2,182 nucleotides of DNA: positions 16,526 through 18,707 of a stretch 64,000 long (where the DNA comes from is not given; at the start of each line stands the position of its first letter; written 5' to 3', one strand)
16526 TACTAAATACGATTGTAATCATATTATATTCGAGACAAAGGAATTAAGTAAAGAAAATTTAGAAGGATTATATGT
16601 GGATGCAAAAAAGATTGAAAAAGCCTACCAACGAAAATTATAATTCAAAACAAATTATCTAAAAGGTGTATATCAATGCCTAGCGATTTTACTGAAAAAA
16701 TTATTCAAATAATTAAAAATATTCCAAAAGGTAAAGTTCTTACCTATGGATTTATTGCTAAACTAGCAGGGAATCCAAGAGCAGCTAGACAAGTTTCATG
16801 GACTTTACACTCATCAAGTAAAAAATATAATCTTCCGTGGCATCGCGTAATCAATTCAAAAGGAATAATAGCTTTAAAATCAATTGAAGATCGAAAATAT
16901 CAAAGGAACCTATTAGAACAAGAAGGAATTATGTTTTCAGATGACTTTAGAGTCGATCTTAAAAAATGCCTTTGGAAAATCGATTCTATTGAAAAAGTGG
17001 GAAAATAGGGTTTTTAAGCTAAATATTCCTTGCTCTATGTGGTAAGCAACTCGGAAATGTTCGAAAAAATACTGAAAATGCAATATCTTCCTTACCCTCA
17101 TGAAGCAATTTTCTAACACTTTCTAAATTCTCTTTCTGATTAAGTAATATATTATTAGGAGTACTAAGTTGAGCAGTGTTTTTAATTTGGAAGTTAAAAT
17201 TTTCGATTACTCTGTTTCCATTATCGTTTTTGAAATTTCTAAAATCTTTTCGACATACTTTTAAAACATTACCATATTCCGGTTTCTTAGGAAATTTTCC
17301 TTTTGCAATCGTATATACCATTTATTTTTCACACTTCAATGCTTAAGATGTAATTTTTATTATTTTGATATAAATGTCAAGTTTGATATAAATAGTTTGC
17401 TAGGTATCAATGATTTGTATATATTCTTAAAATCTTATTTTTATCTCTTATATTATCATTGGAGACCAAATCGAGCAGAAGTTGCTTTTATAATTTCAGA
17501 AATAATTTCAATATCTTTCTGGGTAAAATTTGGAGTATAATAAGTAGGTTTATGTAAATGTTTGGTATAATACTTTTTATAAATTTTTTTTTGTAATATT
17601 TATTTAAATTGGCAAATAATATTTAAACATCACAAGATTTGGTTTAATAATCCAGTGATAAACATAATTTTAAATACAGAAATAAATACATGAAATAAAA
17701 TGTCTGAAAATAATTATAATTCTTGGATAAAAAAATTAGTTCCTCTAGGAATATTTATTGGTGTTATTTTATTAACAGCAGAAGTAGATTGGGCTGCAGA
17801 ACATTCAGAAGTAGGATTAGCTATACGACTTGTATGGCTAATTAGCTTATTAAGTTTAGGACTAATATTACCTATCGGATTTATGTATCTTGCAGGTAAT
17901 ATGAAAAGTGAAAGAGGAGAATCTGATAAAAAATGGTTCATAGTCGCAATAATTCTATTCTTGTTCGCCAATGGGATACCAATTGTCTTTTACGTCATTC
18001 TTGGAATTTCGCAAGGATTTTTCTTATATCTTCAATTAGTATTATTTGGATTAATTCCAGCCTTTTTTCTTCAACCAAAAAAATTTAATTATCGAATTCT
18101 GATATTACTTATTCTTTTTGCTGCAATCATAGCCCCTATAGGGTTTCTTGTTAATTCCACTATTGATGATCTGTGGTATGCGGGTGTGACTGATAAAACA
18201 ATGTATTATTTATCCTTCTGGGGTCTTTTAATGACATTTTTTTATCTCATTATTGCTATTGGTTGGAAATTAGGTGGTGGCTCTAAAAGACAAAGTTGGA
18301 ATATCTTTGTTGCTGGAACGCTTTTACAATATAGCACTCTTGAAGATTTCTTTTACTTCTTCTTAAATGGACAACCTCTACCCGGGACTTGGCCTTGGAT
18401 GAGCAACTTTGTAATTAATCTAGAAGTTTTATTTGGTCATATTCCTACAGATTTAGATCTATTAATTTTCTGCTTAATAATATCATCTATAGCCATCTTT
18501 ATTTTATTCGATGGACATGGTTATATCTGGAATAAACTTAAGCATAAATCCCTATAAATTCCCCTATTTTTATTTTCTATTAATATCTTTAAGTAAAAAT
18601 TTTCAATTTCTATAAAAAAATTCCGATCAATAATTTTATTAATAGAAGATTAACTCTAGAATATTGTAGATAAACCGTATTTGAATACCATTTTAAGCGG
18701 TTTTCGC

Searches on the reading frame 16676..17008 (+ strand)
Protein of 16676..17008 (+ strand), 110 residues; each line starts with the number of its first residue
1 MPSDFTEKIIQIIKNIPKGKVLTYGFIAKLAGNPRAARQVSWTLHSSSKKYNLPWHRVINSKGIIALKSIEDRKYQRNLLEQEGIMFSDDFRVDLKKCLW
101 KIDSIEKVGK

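Call 7: search_protein_families(library=pfam, proteins=[window:16676-17008:+], max_evalue=0.1)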
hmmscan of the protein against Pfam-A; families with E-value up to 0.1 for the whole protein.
window:16676-17008:+ (110 aa): 1 family
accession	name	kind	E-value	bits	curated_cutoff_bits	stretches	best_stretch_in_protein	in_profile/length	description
PF01035.26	DNA_binding_1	-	3.8e-23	81.6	27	1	4-85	1-81/81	6-O-methylguanine DNA methyltransferase, DNA binding domain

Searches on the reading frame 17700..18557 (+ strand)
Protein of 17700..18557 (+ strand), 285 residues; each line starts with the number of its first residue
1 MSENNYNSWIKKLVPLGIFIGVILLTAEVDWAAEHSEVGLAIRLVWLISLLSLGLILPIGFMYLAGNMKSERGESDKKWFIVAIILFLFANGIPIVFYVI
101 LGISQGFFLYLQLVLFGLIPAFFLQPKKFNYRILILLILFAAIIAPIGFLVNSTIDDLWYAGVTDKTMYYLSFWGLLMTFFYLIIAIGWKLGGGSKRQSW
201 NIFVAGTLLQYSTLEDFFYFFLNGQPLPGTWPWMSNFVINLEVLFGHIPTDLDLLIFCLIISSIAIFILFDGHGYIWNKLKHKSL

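Call 7: search_protein_families(library=pfam, proteins=[window:17700-18557:+], max_evalue=0.1)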
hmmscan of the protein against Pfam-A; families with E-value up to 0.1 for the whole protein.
window:17700-18557:+ (285 aa): 0 families

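Call 10: find_encoding_contigs(protein=window:17700-18557:+, flank=10000, max_places=10)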
Protein window:17700-18557:+ (285 aa): 2 contigs read that carry it; 1 place shown.
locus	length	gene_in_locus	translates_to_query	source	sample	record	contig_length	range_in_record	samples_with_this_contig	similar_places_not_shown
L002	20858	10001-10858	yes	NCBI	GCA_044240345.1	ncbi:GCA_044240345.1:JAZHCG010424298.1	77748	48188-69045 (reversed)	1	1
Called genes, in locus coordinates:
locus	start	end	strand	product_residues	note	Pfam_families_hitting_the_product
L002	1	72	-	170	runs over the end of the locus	-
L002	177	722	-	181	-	PF28549:NDPSase_N, PF00293:NUDIX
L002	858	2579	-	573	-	PF02129:Peptidase_S15 (faint), PF03403:PAF-AH_p_II (faint), PF00561:Abhydrolase_1, PF12146:Hydrolase_4, PF12697:Abhydrolase_6, PF00326:Peptidase_S9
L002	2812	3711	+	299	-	-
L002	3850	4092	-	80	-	PF01200:Ribosomal_S28e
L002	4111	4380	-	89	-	PF01248:Ribosomal_L7Ae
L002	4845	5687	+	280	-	-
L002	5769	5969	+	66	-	PF01194:RNA_pol_N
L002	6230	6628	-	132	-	PF01092:Ribosomal_S6e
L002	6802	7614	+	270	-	-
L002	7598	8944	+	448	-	PF02310:B12-binding, PF04055:Radical_SAM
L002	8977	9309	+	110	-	PF01035:DNA_binding_1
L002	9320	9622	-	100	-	-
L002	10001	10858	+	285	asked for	-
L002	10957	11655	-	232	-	-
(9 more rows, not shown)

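Call 37: search_protein_families(library=ncbifam, proteins=[window:17700-18557:+], max_evalue=0.1)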
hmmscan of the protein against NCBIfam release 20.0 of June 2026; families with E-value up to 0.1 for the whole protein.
window:17700-18557:+ (285 aa): 1 family
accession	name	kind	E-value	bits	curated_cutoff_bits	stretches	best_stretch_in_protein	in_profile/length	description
TIGR03852.1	sucrose_gtfA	equivalog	0.079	11.5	334.4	0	70-101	341-371/470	sucrose phosphorylase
